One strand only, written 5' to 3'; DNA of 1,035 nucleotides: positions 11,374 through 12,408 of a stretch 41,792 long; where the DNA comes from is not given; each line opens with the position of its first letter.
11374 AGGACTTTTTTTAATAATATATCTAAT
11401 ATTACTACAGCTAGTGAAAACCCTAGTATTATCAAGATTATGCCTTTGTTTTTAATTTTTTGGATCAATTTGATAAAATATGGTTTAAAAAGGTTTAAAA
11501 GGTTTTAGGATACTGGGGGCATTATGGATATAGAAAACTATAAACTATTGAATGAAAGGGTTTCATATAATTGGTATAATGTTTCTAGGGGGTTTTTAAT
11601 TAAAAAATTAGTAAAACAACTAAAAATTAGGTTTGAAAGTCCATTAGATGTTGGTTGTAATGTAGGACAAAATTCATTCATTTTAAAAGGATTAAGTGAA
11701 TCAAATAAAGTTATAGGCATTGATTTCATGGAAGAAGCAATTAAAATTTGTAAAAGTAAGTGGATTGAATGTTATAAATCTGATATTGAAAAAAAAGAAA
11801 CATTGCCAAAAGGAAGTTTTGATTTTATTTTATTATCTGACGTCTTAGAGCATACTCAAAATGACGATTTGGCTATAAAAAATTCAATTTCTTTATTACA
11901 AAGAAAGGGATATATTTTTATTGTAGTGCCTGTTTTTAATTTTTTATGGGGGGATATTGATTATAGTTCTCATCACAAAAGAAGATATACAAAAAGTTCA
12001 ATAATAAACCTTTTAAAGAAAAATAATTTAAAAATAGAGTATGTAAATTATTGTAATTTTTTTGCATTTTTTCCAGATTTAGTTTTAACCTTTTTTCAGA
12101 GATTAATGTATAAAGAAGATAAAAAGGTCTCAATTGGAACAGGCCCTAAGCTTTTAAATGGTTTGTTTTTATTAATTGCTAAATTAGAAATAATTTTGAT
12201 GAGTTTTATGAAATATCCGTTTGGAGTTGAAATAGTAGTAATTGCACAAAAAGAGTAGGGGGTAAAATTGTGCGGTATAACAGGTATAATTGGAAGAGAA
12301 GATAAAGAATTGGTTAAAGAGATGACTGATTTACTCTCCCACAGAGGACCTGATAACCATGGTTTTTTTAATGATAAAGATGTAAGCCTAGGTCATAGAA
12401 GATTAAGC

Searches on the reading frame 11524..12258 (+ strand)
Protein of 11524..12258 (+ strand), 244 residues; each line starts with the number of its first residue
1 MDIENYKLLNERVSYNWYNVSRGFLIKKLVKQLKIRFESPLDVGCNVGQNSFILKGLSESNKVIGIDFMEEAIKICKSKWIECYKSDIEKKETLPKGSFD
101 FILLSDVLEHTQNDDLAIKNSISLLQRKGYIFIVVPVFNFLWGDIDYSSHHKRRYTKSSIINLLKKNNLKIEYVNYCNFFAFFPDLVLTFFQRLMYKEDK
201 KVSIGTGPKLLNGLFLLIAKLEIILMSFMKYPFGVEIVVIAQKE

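Call 96: search_protein_families(library=pfam, max_evalue=0.001, proteins=[window:11524-12258:+])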
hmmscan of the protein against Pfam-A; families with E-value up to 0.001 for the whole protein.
window:11524-12258:+ (244 aa): 6 families
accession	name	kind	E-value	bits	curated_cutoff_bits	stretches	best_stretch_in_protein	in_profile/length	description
PF08241.18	Methyltransf_11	-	5.2e-13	49.9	21.2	1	41-133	1-95/95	Methyltransferase domain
PF13489.12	Methyltransf_23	-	1.3e-11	44.9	27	1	34-172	20-162/164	Methyltransferase domain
PF13847.12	Methyltransf_31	-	3.8e-11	43.3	27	1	41-137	8-113/145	Methyltransferase domain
PF13649.12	Methyltransf_25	-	6.2e-10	40.1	27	1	41-129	2-97/97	Methyltransferase domain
PF08242.18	Methyltransf_12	-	4e-09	37.5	30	1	41-130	1-97/98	Methyltransferase domain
PF07021.18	MetW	-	1.5e-06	28.4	21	1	41-195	18-167/193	Methionine biosynthesis protein MetW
